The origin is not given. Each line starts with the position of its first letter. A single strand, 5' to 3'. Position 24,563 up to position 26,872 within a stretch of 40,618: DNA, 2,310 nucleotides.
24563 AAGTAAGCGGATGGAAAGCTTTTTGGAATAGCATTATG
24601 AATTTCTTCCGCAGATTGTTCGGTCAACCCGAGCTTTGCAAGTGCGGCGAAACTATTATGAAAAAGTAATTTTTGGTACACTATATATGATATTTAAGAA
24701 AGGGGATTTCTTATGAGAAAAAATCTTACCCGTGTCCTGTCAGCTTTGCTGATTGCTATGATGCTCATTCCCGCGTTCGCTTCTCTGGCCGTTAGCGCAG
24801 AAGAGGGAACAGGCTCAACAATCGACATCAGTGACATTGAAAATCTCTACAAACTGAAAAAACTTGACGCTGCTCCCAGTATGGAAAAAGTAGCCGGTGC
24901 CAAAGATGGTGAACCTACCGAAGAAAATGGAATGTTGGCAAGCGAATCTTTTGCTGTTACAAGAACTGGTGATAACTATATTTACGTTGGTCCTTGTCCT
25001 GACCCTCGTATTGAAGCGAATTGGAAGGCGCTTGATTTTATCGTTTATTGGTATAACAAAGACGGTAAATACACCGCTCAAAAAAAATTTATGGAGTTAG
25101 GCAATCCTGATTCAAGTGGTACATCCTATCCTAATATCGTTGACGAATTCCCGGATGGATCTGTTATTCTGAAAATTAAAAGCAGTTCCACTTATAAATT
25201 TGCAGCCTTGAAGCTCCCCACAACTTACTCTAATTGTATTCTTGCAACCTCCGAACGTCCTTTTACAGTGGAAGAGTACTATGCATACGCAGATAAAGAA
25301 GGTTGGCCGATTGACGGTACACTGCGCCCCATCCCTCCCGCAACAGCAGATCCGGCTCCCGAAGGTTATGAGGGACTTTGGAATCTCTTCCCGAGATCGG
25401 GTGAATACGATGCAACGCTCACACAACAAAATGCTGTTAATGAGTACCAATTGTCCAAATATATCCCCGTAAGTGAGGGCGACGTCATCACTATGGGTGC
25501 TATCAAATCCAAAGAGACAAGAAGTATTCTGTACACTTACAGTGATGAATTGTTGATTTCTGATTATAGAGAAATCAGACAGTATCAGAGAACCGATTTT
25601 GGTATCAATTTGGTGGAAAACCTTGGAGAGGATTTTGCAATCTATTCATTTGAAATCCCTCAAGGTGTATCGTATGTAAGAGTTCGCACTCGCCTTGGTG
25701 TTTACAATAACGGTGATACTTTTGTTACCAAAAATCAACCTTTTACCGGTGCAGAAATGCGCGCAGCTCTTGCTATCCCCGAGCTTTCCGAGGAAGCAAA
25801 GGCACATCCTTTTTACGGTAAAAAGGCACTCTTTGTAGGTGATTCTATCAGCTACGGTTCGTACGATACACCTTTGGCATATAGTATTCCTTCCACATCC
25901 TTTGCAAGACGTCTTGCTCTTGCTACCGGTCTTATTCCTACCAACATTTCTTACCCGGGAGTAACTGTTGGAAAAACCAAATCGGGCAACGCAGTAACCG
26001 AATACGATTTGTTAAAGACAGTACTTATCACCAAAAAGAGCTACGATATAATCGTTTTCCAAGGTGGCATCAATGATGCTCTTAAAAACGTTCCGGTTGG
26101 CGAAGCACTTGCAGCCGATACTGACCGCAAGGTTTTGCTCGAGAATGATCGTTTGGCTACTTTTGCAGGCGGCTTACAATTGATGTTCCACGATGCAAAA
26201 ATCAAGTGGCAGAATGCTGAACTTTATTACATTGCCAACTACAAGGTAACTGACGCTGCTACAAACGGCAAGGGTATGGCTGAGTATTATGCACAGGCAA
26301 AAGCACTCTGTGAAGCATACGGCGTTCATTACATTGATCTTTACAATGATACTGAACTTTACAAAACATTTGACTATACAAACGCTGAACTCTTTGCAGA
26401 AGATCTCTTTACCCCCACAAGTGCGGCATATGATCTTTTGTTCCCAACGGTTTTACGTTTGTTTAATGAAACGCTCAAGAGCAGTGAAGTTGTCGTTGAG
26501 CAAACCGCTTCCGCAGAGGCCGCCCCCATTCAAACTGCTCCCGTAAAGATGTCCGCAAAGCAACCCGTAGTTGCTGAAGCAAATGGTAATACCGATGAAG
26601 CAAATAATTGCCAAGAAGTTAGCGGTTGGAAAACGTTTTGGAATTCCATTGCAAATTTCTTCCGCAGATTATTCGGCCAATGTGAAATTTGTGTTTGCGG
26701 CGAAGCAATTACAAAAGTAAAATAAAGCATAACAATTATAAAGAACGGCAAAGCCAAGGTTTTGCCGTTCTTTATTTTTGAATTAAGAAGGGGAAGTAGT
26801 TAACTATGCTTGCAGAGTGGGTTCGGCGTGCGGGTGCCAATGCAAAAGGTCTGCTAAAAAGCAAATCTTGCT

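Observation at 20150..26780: Tandem array of three paralogous secreted proteins: twin unassigned N-terminal modules + SGNH hydrolase + exchangeable C-terminal anchor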

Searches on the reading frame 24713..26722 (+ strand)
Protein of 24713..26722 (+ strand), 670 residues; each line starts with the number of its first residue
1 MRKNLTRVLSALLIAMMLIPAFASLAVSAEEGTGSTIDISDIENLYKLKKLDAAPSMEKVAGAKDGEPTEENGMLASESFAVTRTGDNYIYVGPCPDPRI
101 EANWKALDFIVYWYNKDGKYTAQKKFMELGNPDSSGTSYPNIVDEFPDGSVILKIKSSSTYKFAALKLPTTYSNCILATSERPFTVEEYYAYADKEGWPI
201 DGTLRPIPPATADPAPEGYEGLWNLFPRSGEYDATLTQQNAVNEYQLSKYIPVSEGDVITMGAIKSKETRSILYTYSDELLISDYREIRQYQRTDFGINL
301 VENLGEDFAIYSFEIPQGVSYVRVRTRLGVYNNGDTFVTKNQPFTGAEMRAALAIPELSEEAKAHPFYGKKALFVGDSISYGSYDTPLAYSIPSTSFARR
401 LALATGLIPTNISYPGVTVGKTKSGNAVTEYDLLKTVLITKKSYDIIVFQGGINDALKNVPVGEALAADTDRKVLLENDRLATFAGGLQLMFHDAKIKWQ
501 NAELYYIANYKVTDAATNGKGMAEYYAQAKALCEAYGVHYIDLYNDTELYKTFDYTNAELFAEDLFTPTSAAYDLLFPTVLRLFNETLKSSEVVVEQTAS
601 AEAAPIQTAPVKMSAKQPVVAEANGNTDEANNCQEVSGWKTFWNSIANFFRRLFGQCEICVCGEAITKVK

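Call 5: search_protein_families(library=pfam, proteins=[window:24713-26722:+], max_evalue=1)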
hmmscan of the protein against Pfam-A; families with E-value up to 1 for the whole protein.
window:24713-26722:+ (670 aa): 3 families
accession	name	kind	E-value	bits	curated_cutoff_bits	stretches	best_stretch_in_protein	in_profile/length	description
PF13472.12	Lipase_GDSL_2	-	1.4e-13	52.2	32.9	1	374-574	1-177/178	GDSL-like Lipase/Acylhydrolase family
PF00657.28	Lipase_GDSL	-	2.5e-05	25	23.6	1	374-576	3-204/208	GDSL-like Lipase/Acylhydrolase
PF02515.22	CoA_transf_3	-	0.073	12.6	23.3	1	18-108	172-258/366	CoA-transferase family III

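Call 6: search_protein_families(library=ncbifam, proteins=[window:24713-26722:+], max_evalue=1)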
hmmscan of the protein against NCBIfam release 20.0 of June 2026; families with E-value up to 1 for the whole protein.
window:24713-26722:+ (670 aa): 0 families

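Call 7: find_homologous_proteins(query=window:24713-26722:+, max_evalue=0.001)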
Query window:24713-26722:+ (670 aa): 118 proteins with E <= 0.001 among 8000 candidates.
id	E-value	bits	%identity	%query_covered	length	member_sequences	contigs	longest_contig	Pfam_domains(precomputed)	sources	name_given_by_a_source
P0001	0.0e+0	1430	94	100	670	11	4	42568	PF13472.13,PF00657.29,PF16255.12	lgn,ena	-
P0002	0.0e+0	1059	71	100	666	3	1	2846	PF13472.13,PF16255.12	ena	-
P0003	0.0e+0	1057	71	100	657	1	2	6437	PF13472.13,PF16255.12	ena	-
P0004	0.0e+0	1048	72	100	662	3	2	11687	PF13472.13,PF16255.12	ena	-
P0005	2.3e-286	970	64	100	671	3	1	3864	PF13472.13,PF00657.29,PF16255.12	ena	-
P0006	3.1e-268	910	62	100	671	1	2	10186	PF13472.13,PF00657.29,PF16255.12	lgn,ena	-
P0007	3.9e-264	896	61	100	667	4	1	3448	PF13472.13,PF00657.29,PF16255.12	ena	-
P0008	1.8e-259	881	61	100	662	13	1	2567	PF13472.13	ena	-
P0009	4.9e-256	869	62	91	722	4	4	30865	PF13472.13,PF16255.12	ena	-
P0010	2.4e-252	857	62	88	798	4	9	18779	PF13472.13,PF16255.12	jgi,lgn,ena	-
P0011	2.8e-245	834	57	100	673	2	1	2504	PF13472.13,PF16255.12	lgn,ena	-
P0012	3.4e-245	834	62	87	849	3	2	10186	PF13472.13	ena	-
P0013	4.3e-244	830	58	100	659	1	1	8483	PF13472.13,PF16255.12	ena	-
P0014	3.9e-240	817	56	100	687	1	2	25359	PF13472.13,PF00657.29,PF16255.12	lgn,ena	-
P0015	5.6e-239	813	60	87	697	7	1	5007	PF13472.13,PF16255.12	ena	-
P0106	6.4e-105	370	40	80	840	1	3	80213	PF13472.13,PF00657.29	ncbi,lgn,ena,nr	ncbi:MAG: SGNH/GDSL hydrolase family protein [Clostridia bacterium]|nr:SGNH/GDSL hydrolase family pr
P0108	3.1e-55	206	32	88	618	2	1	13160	PF13472.13,PF00657.29,PF16255.12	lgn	-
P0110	5.5e-51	192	27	61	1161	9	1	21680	PF00404.25,PF13472.13,PF00657.29,PF16255.12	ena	-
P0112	8.4e-50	188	27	65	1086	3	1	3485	PF00404.25,PF13472.13,PF00657.29,PF16255.12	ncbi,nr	ncbi:MAG: hypothetical protein IKT68_03730, partial [Clostridia bacterium]|nr:hypothetical protein [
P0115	9.0e-27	112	29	66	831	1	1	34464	PF00404.25,PF13472.13,PF16255.12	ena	-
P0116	2.8e-19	87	26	54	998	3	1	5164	PF13472.13,PF00657.29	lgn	-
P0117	1.1e-14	72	27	42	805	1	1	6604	PF13472.13,PF00657.29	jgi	-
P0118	1.2e-14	72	27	42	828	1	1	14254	PF13472.13,PF00041.28,PF00657.29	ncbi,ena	-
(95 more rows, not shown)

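Call 30: search_protein_families(library=pfam, proteins=[P0106, P0108, P0110, P0112, P0115, P0116, P0117, P0118], max_evalue=0.01)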
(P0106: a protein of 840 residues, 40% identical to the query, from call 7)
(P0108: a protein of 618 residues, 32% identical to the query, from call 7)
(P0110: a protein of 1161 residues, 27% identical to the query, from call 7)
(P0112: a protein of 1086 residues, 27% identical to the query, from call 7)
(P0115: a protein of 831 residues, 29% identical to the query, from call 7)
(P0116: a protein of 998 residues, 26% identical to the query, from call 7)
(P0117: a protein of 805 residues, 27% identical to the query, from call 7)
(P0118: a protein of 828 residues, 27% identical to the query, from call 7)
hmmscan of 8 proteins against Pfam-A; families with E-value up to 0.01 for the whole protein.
P0106 (840 aa): 2 families
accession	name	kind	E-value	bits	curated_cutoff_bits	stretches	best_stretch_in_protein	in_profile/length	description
PF13472.12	Lipase_GDSL_2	-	1.7e-20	74.7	32.9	1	487-681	1-178/178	GDSL-like Lipase/Acylhydrolase family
PF00657.28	Lipase_GDSL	-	1.1e-09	39.2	23.6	1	487-683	3-205/208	GDSL-like Lipase/Acylhydrolase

P0108 (618 aa): 2 families
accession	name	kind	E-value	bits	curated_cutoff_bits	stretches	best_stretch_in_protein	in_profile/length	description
PF13472.12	Lipase_GDSL_2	-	2.8e-19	70.8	32.9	1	328-528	1-178/178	GDSL-like Lipase/Acylhydrolase family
PF00657.28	Lipase_GDSL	-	3.3e-11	44.2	23.6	1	328-529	3-204/208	GDSL-like Lipase/Acylhydrolase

P0110 (1161 aa): 4 families
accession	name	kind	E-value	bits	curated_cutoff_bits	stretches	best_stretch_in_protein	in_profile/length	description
PF13472.12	Lipase_GDSL_2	-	1.9e-32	113.6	32.9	2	322-518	1-177/178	GDSL-like Lipase/Acylhydrolase family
PF00657.28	Lipase_GDSL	-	1.1e-14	55.6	23.6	2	322-521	3-205/208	GDSL-like Lipase/Acylhydrolase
PF00404.24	Dockerin_1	-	9.5e-11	42.2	22.9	1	1095-1148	1-54/57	Dockerin type I domain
PF13405.12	EF-hand_6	-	0.0059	16.7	25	0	1129-1149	8-28/30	EF-hand domain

P0112 (1086 aa): 4 families
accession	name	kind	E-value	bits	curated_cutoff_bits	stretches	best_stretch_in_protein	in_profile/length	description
PF13472.12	Lipase_GDSL_2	-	3.6e-35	122.5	32.9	2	252-448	1-177/178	GDSL-like Lipase/Acylhydrolase family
PF00657.28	Lipase_GDSL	-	4.9e-13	50.1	23.6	2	479-662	3-204/208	GDSL-like Lipase/Acylhydrolase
PF00404.24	Dockerin_1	-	1.5e-11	44.8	22.9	1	1020-1073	1-54/57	Dockerin type I domain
PF00036.39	EF-hand_1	-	0.0022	17.8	25.4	0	1022-1039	10-27/29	EF hand domain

P0115 (831 aa): 2 families
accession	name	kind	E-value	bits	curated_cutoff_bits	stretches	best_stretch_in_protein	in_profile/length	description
PF13472.12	Lipase_GDSL_2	-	1.3e-14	55.6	32.9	1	292-477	1-177/178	GDSL-like Lipase/Acylhydrolase family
PF00404.24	Dockerin_1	-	1.2e-07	32.3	22.9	1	770-823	2-55/57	Dockerin type I domain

P0116 (998 aa): 2 families
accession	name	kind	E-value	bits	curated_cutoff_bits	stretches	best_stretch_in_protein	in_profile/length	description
PF13472.12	Lipase_GDSL_2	-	2.6e-18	67.6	32.9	1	689-884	1-178/178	GDSL-like Lipase/Acylhydrolase family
PF00657.28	Lipase_GDSL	-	4e-11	43.9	23.6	1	689-885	3-204/208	GDSL-like Lipase/Acylhydrolase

P0117 (805 aa): 6 families
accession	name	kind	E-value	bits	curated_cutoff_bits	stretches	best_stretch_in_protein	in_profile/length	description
PF13472.12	Lipase_GDSL_2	-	1.6e-18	68.3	32.9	1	494-683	1-177/178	GDSL-like Lipase/Acylhydrolase family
PF00657.28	Lipase_GDSL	-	6.1e-09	36.8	23.6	1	494-685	3-204/208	GDSL-like Lipase/Acylhydrolase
PF16656.11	Pur_ac_phosph_N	-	0.00047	21.1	30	1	732-800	27-90/93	Purple acid Phosphatase, N-terminal domain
PF00041.27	fn3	-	0.00059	20.4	25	1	762-797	47-79/84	Fibronectin type III domain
PF21708.4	Glyco_hydro_59_C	-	0.00092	19.7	27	1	201-264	113-174/175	Galactocerebrosidase, C-terminal lectin domain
PF02210.31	Laminin_G_2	-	0.0051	17.7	22.9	0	195-251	46-99/126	Laminin G domain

P0118 (828 aa): 7 families
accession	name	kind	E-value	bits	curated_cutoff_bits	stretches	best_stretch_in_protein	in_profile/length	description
PF13472.12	Lipase_GDSL_2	-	1.7e-18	68.2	32.9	1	494-683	1-177/178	GDSL-like Lipase/Acylhydrolase family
PF00657.28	Lipase_GDSL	-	7.8e-09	36.4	23.6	1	494-685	3-204/208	GDSL-like Lipase/Acylhydrolase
PF00041.27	fn3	-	3.7e-06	27.5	25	1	755-820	15-79/84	Fibronectin type III domain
PF21708.4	Glyco_hydro_59_C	-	0.0018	18.7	27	1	201-264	113-174/175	Galactocerebrosidase, C-terminal lectin domain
PF16656.11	Pur_ac_phosph_N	-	0.0021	19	30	0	773-823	44-90/93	Purple acid Phosphatase, N-terminal domain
PF02210.31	Laminin_G_2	-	0.004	18.1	22.9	0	195-251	46-99/126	Laminin G domain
PF25788.1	Ig_Rha78A_N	-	0.0075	16.9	27.4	0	761-824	30-99/105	Rha78A-like, N-terminal immunoglobulin domain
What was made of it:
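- On Cellulosomal (dockerin-bearing) esterases: It is present only in distant relatives P0110, P0112 and P0115 (call 30).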

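Call 54: find_encoding_contigs(protein=P0014, flank=10000, max_places=2)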
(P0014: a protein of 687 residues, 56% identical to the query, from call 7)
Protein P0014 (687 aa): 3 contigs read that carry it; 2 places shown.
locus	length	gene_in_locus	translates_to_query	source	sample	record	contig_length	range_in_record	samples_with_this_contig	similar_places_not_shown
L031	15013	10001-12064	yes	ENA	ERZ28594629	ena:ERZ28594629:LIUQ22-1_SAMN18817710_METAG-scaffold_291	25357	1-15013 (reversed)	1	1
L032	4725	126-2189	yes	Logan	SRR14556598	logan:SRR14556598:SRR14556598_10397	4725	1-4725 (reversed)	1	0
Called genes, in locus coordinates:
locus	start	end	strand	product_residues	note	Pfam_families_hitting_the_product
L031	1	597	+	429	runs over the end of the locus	PF01979:Amidohydro_1, PF07969:Amidohydro_3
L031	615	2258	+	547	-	PF01943:Polysacc_synt, PF01554:MatE, PF03023:MurJ, PF01554:MatE (weak)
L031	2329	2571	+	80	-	PF01479:S4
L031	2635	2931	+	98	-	PF07873:YabP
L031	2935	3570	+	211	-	PF09578:Spore_YabQ (weak)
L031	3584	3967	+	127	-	PF04977:DivIC (faint)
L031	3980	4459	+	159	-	PF01668:SmpB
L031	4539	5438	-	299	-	PF09234:DUF1963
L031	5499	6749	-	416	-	PF06134:RhaA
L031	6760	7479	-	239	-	PF00596:Aldolase_II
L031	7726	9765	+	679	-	PF13472:Lipase_GDSL_2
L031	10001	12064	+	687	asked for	PF00657:Lipase_GDSL (faint), PF13472:Lipase_GDSL_2, PF16255:Lipase_GDSL_lke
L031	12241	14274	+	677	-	PF13472:Lipase_GDSL_2, PF16255:Lipase_GDSL_lke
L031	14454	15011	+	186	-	?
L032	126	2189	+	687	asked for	PF00657:Lipase_GDSL (faint), PF13472:Lipase_GDSL_2, PF16255:Lipase_GDSL_lke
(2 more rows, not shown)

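Call 55: find_encoding_contigs(protein=P0004, flank=10000, max_places=2)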
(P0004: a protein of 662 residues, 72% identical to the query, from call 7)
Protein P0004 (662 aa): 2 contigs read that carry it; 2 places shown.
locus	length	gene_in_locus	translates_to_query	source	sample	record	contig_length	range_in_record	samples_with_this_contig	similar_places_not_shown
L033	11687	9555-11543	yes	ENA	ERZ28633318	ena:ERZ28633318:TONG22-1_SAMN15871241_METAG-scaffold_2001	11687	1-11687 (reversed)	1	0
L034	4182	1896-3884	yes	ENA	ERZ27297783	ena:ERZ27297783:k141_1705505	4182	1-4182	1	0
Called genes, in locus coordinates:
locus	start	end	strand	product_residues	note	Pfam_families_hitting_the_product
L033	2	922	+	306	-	?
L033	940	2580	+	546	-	PF01943:Polysacc_synt, PF01554:MatE, PF13440:Polysacc_synt_3 (weak), PF03023:MurJ, PF01554:MatE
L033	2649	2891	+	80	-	PF01479:S4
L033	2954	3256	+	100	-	PF07873:YabP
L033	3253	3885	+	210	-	PF09578:Spore_YabQ (faint)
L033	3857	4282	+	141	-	PF04977:DivIC (faint)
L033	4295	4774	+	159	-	PF01668:SmpB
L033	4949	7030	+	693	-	PF13472:Lipase_GDSL_2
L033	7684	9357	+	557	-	PF13472:Lipase_GDSL_2, PF16255:Lipase_GDSL_lke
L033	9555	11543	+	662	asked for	PF13472:Lipase_GDSL_2, PF16255:Lipase_GDSL_lke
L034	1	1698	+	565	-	?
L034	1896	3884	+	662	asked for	PF13472:Lipase_GDSL_2, PF16255:Lipase_GDSL_lke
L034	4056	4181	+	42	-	?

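Call 72: search_protein_families(library=phrogs, proteins=[window:24713-26722:+], max_evalue=0.001)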
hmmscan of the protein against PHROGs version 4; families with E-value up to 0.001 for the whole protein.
window:24713-26722:+ (670 aa): 2 families
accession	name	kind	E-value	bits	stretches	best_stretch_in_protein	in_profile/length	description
phrog_5240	-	tail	1.7e-17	64.3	1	361-580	448-661/670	tail fiber protein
phrog_11541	-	unknown function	5.8e-15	55.7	1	244-551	498-788/832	-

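Call 83: find_encoding_contigs(protein=P0001, flank=10000, max_places=3)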
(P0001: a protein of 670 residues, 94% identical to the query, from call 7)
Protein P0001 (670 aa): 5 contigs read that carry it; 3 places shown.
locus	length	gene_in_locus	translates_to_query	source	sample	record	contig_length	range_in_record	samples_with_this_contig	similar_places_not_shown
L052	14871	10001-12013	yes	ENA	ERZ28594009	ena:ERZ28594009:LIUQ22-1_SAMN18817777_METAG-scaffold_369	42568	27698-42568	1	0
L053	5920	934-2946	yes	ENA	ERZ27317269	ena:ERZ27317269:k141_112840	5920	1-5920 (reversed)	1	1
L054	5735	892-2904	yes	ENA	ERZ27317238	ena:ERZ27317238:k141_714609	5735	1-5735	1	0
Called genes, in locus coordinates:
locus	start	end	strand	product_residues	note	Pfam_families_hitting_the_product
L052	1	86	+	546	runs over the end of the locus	PF01554:MatE, PF01943:Polysacc_synt, PF03023:MurJ, PF01554:MatE (weak)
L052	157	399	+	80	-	PF01479:S4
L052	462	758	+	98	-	PF07873:YabP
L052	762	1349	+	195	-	PF09578:Spore_YabQ (faint)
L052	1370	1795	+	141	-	PF04977:DivIC (faint)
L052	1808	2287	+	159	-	PF01668:SmpB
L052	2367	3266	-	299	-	PF09234:DUF1963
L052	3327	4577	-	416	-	PF06134:RhaA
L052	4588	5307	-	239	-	PF00596:Aldolase_II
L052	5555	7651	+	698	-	PF13472:Lipase_GDSL_2 (weak)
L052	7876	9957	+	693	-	-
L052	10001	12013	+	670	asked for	PF00657:Lipase_GDSL (weak), PF13472:Lipase_GDSL_2, PF16255:Lipase_GDSL_lke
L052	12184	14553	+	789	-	PF13472:Lipase_GDSL_2, PF16255:Lipase_GDSL_lke (weak)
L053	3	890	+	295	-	?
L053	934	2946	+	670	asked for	PF00657:Lipase_GDSL (weak), PF13472:Lipase_GDSL_2, PF16255:Lipase_GDSL_lke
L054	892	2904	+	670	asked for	PF00657:Lipase_GDSL (weak), PF13472:Lipase_GDSL_2, PF16255:Lipase_GDSL_lke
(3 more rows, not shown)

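Call 91: find_encoding_contigs(protein=P0110, flank=10000, max_places=1)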
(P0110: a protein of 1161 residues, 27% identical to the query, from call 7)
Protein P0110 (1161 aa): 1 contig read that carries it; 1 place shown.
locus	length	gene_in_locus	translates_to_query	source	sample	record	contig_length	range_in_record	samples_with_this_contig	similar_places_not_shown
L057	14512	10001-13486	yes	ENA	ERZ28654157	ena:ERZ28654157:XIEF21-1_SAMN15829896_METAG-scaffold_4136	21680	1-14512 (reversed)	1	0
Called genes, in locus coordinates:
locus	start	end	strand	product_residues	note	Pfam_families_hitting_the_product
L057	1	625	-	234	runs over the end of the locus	-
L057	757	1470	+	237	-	-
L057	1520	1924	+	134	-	PF00162:PGK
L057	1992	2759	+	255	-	PF00121:TIM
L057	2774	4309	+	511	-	PF01676:Metalloenzyme, PF06415:iPGM_N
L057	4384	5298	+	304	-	PF02557:VanY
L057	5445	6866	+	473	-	PF22599:SecDF_P1_head, PF02355:SecD_SecF_C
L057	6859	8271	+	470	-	PF02355:SecD_SecF_C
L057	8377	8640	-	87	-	-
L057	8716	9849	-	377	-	PF12833:HTH_18, PF00165:HTH_AraC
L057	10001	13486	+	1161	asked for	PF00657:Lipase_GDSL, PF13472:Lipase_GDSL_2, PF00657:Lipase_GDSL (weak), PF13472:Lipase_GDSL_2, PF16255:Lipase_GDSL_lke (weak), PF00404:Dockerin_1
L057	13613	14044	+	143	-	PF04397:LytTR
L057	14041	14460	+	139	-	PF11457:DUF3021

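Call 92: find_encoding_contigs(protein=P0106, flank=10000, max_places=1)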
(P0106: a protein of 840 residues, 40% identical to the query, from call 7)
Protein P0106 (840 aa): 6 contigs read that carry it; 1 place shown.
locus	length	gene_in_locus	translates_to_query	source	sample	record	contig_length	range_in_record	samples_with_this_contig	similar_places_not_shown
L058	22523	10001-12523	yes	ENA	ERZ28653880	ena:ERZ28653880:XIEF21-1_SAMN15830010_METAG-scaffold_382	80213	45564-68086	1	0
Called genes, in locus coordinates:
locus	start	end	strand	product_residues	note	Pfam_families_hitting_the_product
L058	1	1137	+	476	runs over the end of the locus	PF08245:Mur_ligase_M, PF02875:Mur_ligase_C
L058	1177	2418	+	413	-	PF06161:DUF975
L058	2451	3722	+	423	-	PF06838:Met_gamma_lyase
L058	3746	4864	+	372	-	PF18933:PsbP_2 (weak)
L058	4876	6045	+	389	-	PF00266:Aminotran_5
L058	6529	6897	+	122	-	-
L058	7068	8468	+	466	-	PF00657:Lipase_GDSL, PF13472:Lipase_GDSL_2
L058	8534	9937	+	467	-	PF00657:Lipase_GDSL, PF13472:Lipase_GDSL_2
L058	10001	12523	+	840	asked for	PF00657:Lipase_GDSL, PF13472:Lipase_GDSL_2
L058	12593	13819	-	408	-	PF16254:DUF4910, PF04389:Peptidase_M28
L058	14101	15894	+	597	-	PF00753:Lactamase_B (weak), PF19583:ODP, PF01613:Flavin_Reduct, PF21349:RUBY_RBDX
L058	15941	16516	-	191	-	PF03073:TspO_MBR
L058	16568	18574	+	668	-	PF02922:CBM_48, PF00128:Alpha-amylase, PF02806:Alpha-amylase_C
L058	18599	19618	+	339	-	-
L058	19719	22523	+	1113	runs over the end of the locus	-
